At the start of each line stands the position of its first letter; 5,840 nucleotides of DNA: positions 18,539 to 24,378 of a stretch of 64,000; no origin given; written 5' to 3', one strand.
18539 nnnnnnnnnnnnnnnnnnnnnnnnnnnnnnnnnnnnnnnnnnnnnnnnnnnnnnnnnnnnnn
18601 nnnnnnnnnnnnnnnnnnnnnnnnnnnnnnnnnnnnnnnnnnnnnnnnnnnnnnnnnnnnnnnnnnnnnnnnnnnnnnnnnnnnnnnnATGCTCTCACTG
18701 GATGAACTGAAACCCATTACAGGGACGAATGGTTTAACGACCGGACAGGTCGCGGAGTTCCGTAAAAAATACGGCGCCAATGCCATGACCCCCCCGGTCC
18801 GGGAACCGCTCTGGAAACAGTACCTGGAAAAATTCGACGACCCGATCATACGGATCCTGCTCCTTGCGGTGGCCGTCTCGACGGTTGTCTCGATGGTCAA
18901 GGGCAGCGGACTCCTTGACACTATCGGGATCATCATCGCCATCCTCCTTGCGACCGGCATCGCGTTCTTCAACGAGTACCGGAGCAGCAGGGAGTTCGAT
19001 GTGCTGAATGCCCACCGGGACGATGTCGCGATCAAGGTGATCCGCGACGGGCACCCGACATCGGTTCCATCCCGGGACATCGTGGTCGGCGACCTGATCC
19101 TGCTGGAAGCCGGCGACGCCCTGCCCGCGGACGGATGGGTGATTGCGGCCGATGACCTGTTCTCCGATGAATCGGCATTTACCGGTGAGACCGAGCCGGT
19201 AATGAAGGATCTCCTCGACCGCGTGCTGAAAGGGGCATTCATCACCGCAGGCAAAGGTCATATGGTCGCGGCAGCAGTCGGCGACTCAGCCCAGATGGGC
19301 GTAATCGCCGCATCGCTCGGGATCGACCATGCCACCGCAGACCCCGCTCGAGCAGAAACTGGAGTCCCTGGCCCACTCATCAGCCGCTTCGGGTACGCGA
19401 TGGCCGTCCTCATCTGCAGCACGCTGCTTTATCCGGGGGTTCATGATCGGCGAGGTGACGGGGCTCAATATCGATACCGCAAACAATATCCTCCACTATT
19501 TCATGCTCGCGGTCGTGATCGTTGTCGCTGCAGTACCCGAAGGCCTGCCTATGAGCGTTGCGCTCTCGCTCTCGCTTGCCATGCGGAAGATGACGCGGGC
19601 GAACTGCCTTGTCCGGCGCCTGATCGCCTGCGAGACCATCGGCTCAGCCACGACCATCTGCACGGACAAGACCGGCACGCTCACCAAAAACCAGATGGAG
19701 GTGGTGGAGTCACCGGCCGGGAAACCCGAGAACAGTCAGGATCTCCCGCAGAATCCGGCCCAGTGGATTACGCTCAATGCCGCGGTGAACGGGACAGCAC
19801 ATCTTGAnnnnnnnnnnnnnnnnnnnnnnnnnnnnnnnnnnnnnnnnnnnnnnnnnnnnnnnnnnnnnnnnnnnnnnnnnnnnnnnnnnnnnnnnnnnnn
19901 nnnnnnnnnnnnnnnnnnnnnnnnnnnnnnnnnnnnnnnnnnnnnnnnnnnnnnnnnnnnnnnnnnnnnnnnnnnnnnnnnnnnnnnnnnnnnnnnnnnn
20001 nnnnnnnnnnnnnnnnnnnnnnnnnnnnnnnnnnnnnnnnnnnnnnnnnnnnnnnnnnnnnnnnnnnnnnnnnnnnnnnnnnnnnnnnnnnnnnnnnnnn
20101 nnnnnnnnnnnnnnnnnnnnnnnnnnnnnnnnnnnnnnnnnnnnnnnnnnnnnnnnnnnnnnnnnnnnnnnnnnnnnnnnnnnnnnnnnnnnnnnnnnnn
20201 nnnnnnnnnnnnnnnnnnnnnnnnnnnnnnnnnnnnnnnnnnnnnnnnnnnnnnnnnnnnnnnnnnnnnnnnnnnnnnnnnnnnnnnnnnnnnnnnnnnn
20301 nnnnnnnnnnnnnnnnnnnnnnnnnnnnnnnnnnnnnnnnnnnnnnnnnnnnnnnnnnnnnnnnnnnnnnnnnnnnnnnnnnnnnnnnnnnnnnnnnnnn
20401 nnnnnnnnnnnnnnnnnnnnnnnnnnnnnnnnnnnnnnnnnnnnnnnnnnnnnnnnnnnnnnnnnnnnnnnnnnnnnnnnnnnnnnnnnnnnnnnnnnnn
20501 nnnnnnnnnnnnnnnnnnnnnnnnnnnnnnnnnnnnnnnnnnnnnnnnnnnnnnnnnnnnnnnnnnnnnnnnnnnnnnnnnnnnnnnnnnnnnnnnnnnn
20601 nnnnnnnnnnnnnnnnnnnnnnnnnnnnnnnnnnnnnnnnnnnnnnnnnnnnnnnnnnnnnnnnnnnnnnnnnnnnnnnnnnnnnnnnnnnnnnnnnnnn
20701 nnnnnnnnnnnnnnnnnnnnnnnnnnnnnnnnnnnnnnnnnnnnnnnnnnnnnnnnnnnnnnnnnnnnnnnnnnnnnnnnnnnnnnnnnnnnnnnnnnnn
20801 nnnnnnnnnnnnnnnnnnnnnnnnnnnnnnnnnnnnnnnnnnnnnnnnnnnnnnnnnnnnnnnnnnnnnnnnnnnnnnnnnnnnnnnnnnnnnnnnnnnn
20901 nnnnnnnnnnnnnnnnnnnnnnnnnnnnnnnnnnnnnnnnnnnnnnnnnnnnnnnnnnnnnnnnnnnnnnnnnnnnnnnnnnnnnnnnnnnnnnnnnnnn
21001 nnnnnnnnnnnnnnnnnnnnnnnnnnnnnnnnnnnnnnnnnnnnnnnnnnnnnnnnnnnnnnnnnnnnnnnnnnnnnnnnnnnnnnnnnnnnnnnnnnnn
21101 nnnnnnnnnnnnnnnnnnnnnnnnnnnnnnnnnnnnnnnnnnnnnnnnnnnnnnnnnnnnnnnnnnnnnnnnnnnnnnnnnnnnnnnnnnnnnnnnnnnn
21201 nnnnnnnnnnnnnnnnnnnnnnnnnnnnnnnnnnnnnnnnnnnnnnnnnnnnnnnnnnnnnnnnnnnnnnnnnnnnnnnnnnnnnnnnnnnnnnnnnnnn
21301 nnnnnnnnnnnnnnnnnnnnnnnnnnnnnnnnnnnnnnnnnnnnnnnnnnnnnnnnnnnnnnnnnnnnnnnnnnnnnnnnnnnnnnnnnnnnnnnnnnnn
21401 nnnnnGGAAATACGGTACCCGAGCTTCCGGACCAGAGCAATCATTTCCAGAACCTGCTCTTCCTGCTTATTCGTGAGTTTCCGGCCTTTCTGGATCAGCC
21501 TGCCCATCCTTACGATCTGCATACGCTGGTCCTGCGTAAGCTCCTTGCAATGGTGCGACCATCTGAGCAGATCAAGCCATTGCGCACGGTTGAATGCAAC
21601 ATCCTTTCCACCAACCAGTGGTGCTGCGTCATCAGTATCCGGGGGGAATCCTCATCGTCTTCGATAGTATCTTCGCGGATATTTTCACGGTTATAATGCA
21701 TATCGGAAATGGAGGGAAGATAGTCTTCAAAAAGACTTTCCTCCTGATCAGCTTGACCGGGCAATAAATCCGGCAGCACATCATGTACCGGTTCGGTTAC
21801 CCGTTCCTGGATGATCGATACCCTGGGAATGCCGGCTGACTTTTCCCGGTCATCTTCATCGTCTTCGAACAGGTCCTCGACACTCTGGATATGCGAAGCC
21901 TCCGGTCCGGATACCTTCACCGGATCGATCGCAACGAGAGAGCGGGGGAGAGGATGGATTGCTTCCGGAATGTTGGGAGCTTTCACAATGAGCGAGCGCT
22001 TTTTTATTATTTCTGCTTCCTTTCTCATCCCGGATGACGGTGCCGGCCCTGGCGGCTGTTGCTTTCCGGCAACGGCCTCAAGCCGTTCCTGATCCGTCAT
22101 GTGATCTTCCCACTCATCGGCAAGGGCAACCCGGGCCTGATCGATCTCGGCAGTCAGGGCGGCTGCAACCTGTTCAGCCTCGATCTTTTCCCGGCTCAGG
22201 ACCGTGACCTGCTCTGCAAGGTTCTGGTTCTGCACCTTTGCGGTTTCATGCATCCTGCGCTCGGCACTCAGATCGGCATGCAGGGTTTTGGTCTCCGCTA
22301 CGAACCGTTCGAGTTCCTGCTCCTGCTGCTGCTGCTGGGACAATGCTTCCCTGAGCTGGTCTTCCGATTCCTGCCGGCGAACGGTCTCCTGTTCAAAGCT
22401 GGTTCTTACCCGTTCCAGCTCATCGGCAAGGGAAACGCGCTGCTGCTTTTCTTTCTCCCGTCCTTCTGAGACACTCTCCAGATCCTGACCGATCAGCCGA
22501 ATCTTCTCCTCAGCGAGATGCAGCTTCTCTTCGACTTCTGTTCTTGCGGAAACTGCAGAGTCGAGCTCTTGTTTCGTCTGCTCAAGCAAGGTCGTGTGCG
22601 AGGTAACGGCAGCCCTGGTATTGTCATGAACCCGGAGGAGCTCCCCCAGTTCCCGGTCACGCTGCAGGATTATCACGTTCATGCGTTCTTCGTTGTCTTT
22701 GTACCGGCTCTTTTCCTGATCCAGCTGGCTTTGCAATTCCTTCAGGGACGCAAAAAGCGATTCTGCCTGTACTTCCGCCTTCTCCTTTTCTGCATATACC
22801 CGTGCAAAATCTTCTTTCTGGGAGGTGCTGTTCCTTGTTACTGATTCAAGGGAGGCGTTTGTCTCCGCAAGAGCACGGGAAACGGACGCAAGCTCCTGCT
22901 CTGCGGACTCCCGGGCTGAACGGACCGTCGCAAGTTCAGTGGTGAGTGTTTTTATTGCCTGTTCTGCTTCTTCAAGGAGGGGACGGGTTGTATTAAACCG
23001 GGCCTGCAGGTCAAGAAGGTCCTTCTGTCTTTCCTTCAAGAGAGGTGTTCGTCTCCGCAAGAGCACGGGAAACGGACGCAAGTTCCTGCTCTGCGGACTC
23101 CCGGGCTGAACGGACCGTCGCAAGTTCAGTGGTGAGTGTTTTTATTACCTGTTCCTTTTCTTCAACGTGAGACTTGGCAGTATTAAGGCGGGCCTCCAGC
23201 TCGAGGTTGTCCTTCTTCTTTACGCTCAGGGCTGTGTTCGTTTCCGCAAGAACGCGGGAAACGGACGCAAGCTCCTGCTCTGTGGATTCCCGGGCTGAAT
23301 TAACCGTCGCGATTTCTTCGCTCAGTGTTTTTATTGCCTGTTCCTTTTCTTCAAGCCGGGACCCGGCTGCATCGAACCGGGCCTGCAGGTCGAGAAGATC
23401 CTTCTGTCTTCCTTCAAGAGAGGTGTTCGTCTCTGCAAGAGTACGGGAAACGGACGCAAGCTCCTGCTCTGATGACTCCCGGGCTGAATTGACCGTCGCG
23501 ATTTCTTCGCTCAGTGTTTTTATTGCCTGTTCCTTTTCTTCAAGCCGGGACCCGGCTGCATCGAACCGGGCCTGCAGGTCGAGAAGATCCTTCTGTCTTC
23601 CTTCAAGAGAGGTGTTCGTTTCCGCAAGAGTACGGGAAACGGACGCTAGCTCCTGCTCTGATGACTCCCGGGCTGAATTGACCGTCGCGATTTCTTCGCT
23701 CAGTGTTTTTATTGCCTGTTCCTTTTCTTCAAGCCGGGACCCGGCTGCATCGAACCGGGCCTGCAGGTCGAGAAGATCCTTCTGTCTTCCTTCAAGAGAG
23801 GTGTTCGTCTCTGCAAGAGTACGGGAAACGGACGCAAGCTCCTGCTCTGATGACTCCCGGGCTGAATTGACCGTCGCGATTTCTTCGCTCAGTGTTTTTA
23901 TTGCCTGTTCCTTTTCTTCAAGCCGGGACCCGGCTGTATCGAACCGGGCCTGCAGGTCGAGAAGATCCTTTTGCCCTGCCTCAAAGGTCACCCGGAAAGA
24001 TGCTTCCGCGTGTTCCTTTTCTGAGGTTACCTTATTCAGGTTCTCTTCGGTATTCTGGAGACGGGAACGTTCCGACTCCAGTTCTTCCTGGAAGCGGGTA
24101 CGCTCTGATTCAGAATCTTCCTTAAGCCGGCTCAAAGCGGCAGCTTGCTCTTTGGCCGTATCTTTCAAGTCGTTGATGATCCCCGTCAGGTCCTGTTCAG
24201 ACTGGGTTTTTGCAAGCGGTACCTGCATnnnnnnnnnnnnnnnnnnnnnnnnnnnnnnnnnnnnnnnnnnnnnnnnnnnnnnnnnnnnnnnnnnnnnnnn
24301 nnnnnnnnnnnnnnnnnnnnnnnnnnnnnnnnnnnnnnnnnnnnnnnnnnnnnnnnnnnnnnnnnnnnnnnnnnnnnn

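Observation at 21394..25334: Giant receiver plus coiled-coil protein built on near-perfect 189-bp tandem repeats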

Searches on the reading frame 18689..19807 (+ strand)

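Call 28: search_protein_families(library=pfam, proteins=[window:18689-19807:+], max_evalue=0.00001)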
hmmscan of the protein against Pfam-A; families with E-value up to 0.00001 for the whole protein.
window:18689-19807:+ (372 aa): 2 families
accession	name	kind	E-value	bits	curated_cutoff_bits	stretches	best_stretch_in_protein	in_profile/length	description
PF00122.25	E1-E2_ATPase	-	5.1e-24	85.2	28.1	1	115-244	7-135/181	E1-E2 ATPase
PF00690.31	Cation_ATPase_N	-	5.6e-14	52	20.4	1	7-64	13-69/69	Cation transporter/ATPase, N-terminus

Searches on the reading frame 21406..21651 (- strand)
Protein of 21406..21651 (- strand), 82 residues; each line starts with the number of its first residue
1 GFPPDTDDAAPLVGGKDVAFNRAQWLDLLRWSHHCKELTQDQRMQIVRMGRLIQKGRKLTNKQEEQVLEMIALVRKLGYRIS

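Call 10: search_protein_families(library=pfam, proteins=[window:21406-21651:-], max_evalue=0.1)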
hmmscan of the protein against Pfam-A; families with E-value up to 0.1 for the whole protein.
seq(82 aa): 1 family
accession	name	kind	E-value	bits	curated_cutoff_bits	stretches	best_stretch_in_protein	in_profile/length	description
PF08429.16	PLU-1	-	0.036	13.7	28.5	1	25-69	161-208/338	PLU-1-like protein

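Call 48: predict_structure(alignment_id=A4)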
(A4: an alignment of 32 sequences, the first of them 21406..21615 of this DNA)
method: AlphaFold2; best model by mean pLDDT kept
length: 70 residues; sequences in the alignment: 32
mean_pLDDT: 84.8   pTM: 0.71
mean pLDDT of the five models: 84.8, 84.7, 83.8, 83.1, 81.4
residues with pLDDT >= 90: 39; 70-90: 22; 50-70: 4; < 50: 5
segments of 3 or more residues with pLDDT < 50: 1-5
pLDDT, mean of each block of 10 residues (from residue 1): 53 90 93 92 86 91 88
secondary structure, 60 per line:
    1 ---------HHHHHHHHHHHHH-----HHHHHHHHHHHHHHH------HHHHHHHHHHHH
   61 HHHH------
elements in order: H10-22 H28-42 H49-64
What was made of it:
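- AlphaFold2 gives a three-helix bundle with pLDDT 84.8 (call 48).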

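Call 63: search_protein_representatives(alignment_id=A4)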
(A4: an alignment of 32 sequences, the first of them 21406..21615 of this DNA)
Query: 32 sequences, 221 profile positions. Proteins with E-value up to 0.001 (for the whole library): 123; up to 1e-10: 117; up to 1e-30: 78. The best 123 are listed.
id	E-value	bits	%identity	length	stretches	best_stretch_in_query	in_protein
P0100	3.0e-88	312.4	-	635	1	5-221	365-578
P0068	3.9e-85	302.2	-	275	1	4-221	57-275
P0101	5.6e-85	301.7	-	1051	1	5-221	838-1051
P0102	8.2e-79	281.6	-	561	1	5-220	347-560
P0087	6.0e-64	233.0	-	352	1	5-221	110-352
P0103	6.5e-63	229.6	-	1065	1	5-220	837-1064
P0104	6.2e-62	226.4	-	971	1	5-221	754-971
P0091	2.9e-60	220.9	-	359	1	4-221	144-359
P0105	3.3e-59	217.5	-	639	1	3-220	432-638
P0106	5.0e-59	216.9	-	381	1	3-220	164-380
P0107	1.7e-58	215.1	-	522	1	2-221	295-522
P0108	1.7e-58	215.1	-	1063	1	5-220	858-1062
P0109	8.1e-58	212.9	-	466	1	5-220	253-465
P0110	8.7e-58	212.8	-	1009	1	13-221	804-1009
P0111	1.5e-57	212.1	-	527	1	12-221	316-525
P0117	1.5e-51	192.4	-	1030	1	5-219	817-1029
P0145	1.8e-37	146.4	-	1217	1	3-220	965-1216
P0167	1.4e-31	127.1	-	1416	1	12-219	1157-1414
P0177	4.6e-27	112.3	-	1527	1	48-220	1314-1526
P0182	2.9e-23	99.9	-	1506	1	23-220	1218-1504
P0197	4.7e-16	76.4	-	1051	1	145-220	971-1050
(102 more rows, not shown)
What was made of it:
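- There are 123 hits among 1.84 billion representatives, and the domain is always C-terminal (call 63).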

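Call 67: list_cluster_members(proteins=[P0101, P0103, P0104, P0110, P0117, P0145, P0167, P0177, P0182, P0197])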
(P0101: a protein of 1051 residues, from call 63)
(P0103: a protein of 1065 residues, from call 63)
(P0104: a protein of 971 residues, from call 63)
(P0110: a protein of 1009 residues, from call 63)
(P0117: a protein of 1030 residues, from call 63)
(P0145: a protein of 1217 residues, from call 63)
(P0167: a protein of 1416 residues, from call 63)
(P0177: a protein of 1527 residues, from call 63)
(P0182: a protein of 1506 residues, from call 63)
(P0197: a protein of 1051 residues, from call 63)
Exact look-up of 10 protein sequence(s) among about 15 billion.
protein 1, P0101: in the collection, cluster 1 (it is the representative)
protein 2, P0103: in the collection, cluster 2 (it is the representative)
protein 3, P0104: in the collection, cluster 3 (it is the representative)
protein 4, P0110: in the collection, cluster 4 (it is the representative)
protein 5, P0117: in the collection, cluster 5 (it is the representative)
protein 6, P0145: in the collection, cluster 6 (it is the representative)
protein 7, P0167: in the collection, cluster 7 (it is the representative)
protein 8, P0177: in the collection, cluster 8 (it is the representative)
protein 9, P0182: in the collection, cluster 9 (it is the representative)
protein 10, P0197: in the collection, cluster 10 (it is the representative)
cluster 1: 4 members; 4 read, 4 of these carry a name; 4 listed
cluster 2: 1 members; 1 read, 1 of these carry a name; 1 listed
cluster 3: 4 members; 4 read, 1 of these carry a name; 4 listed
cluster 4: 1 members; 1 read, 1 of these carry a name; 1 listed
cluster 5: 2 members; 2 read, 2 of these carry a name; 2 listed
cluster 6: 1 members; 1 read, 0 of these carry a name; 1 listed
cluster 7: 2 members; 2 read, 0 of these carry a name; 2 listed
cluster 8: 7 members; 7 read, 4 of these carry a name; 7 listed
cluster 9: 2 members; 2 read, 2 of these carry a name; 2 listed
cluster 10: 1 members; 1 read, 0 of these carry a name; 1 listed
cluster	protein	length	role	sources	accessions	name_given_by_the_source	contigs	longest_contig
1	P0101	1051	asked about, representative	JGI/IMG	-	DNA-binding response OmpR family regulator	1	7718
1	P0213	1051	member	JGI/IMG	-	DNA-binding response OmpR family regulator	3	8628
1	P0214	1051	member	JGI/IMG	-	DNA-binding response OmpR family regulator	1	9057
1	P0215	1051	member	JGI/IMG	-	DNA-binding response OmpR family regulator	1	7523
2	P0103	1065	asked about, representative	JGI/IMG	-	DNA-binding response OmpR family regulator/predicted nucleic acid-binding Zn-ribbon ...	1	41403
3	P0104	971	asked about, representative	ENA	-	-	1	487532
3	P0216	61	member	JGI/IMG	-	CheY-like chemotaxis protein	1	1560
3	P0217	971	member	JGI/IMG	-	-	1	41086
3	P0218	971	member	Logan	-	-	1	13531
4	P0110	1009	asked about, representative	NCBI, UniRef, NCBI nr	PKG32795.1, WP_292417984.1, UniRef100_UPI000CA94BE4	hypothetical protein [Methanoregula sp.] | hypothetical protein n=1 Tax=Methanoregula sp. TaxID=2052170 RepID=UPI000CA94BE4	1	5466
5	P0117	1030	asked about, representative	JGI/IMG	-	DNA-binding response OmpR family regulator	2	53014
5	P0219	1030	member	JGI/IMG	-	DNA-binding response OmpR family regulator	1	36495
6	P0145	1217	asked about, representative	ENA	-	-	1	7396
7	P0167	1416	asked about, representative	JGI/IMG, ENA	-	-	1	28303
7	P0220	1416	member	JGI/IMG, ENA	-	-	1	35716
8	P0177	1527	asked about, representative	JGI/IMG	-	-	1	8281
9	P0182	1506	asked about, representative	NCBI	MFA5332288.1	MAG: response regulator [Methanoregula sp.]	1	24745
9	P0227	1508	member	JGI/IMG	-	chromosome segregation ATPase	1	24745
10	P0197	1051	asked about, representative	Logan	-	-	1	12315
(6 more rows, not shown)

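Call 70: search_solved_structures(query=A4, max_evalue=10, show_alignments=0)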
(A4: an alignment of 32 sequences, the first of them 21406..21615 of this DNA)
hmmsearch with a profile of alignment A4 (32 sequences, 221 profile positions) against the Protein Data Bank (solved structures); distinct sequences matched with E-value up to 10: 3.
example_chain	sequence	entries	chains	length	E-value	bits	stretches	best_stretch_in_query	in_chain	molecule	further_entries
5ltd_A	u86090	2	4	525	0.63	13.8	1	70-137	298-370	Autophagy-related protein 18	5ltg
8esq_3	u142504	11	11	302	1.1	13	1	14-150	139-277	Protein mak16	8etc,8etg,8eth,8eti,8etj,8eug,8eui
9e02_F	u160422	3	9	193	7.1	10.3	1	58-126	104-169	Sec-independent protein translocase protein TatB homolog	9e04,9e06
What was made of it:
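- Tried and rejected: A PDB sequence profile search for the tail found nothing better than E=0.63 (call 70).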

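Call 76: fold_search(model_id=the predicted structure, library=pdb)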
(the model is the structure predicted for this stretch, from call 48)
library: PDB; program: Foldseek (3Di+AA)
matches with E <= 10: 58; with E <= 0.001: 0
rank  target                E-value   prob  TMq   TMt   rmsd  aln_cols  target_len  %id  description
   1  7dcd_A                3.0e+00  0.15  0.42  0.40   4.0        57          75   16  Nonstructural protein 7 and 8 complex of SARS-CoV-2 (released 2021-03-24)
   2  8gxl_A                3.9e+00  0.15  0.49  0.32   4.7        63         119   13  HUMAN SUGP1 433-577 (released 2022-12-14)
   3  5j0k_B                3.9e+00  0.08  0.34  0.33  12.4        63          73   17  De novo design of protein homo-oligomers with modular hydrogen bond network-mediated specificity (released 2016-05-25)
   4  5j0k_A                3.9e+00  0.08  0.33  0.32  12.4        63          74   16  De novo design of protein homo-oligomers with modular hydrogen bond network-mediated specificity (released 2016-05-25)
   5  8da7_A                4.7e+00  0.09  0.37  0.42   7.1        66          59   15  Coevolved affibody-Z domain pair LL1.c6 (released 2023-07-26)
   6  9flg_MODEL_1_A        4.7e+00  0.07  0.33  0.20  12.4        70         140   16  Solution NMR structure of the Delta60 domain of the hepatitis delta virus small antigen SHDAg (released 2025-04-16)
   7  9nks_A                5.0e+00  0.13  0.41  0.48   5.2        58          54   16  Coevolved affibody pair A7B3 (released 2026-02-04)
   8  3kaw_A                5.0e+00  0.09  0.37  0.29   4.6        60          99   13  Crystal Structure of PA2107 PROTEIN from Pseudomonas aeruginosa, Northeast Structural Genomics Consortium Target PaR19 (released 2009-10-27)
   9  7r5y_D                5.0e+00  0.09  0.39  0.09  10.7        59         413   24  Crystal Structure of Prevotella sp. CAG:617 Multiple Inositol Polyphosphate Phosphatase, complex with myo-inositol hex (released 2022-05-18)
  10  4hr1_B                5.0e+00  0.04  0.31  0.21   8.4        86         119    9  Structure of PAV1-137, a protein from the virus PAV1 that infects Pyrococcus abyssi. (released 2013-06-19)
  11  3kav_A                5.3e+00  0.12  0.35  0.25   2.7        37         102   19  Crystal Structure of THE MUTANT (L80M) PA2107 PROTEIN from Pseudomonas aeruginosa, Northeast Structural Genomics Conso (released 2009-10-27)
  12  8da3_A                5.3e+00  0.08  0.37  0.41   7.1        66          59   15  Coevolved affibody-Z domain pair LL1.c1 (released 2023-07-26)
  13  7jlt_A                5.6e+00  0.20  0.54  0.49   3.3        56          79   16  Crystal Structure of SARS-CoV-2 NSP7-NSP8 complex. (released 2020-08-26)
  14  8r4m_A                5.6e+00  0.09  0.40  0.28   6.7        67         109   15  CSP1 M48L mutant with Iodide (released 2024-11-20)
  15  5v2o_A                5.6e+00  0.08  0.41  0.44   5.5        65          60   15  De Novo Design of Novel Covalent Constrained Meso-size Peptide Scaffolds with Unique Tertiary Structures (released 2017-10-04)
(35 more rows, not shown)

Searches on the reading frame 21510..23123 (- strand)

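Call 10: search_protein_families(library=pfam, proteins=[window:21510-23123:-], max_evalue=0.1)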
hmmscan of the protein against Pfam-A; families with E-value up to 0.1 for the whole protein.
window:21510-23123:- (537 aa): 1 family
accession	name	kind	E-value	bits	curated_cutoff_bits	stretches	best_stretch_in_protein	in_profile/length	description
PF24627.1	PUMA_CC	-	0.023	15.1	30.1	1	50-113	10-73/74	PUMA coiled-coil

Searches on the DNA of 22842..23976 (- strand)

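Call 77: search_dna_similar(query=window:22842-23976:-, collection=plasmids, mode=near, max_rows=5)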
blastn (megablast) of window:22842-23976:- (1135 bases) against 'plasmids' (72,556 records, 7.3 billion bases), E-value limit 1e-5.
No match.
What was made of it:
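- Tried and rejected: megablast of the array against plasmids found nothing (call 77).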

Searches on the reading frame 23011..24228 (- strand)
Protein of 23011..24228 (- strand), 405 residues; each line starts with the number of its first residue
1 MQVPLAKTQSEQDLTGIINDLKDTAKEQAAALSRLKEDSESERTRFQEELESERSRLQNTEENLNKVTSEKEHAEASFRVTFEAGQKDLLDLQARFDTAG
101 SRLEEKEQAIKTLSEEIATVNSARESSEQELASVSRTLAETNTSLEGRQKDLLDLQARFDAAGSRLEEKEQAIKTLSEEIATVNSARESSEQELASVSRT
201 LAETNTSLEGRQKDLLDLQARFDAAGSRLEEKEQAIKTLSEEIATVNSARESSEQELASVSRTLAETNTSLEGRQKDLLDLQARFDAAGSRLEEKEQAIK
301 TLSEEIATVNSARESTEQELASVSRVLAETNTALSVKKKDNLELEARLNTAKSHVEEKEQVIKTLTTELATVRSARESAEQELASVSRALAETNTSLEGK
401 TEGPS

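Call 10: search_protein_families(library=pfam, proteins=[window:23011-24228:-], max_evalue=0.1)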
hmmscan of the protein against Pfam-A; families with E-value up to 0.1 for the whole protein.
window:23011-24228:- (405 aa): 36 families (the best 25 are shown)
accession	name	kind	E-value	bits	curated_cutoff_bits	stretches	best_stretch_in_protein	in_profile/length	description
PF07889.17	DUF1664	-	1.5e-07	31.9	34.6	4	254-332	40-115/124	Protein of unknown function (DUF1664)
PF24423.1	OVT1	-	5.2e-07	30.4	30.9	0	280-349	5-74/100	Major antigen, helical domain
PF12795.12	MscS_porin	-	1.5e-06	28.5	34.4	2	294-400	34-139/238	Mechanosensitive ion channel porin domain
PF13851.11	GAS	-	1.8e-06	28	32.3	3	108-232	26-150/200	Growth-arrest specific micro-tubule binding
PF01519.22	DUF16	-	8.5e-06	26.6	40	0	212-274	33-95/104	Protein of unknown function DUF16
PF02601.20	Exonuc_VII_L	-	3.4e-05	23.9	35.9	1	187-311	142-271/315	Exonuclease VII, large subunit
PF25762.1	HAUS1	-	4.1e-05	23.9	40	1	235-303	108-176/236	HAUS augmin-like complex subunit 1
PF08614.16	ATG16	-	6.3e-05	23.7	33.7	1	165-246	75-156/200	Autophagy protein 16 (ATG16)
PF24627.1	PUMA_CC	-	9.4e-05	22.8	30.1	0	164-225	8-69/74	PUMA coiled-coil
PF19286.4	ZSWIM1-3_C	-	0.00017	21.7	27.6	0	104-118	2-16/45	Zinc finger SWIM domain-containing protein 1/3, C-terminal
PF06029.17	AlkA_N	-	0.00028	21.5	26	0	129-171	58-100/118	AlkA N-terminal domain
PF09277.16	Erythro-docking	-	0.00051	20.3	24.6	0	100-116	9-25/58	Erythronolide synthase, docking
PF20849.2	TelK_muzzle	-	0.00091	19.7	27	0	290-339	39-88/118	Protelomerase, muzzle domain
PF20870.2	FAM186A-B_N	-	0.001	19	27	0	92-147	50-105/243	FAM186A/B, N-terminal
PF05911.16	FPP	-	0.0015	17.3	40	0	155-235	718-798/871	Filament-like plant protein, long coiled-coil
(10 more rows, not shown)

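Call 84: find_related_loci(query=window:23011-24228:-, collection=metagenome_contigs, flank=5000)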
Query window:23011-24228:- (405 aa) in metagenome_contigs; peptide patterns used: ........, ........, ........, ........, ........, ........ (x = any residue, [..] = any of these).
266 stretches matched a pattern; 1 encode a relative of the query (tblastn E <= 1e-3); 1 distinct loci.
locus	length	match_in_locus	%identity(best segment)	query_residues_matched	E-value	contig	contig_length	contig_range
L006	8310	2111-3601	72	3-403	1e-89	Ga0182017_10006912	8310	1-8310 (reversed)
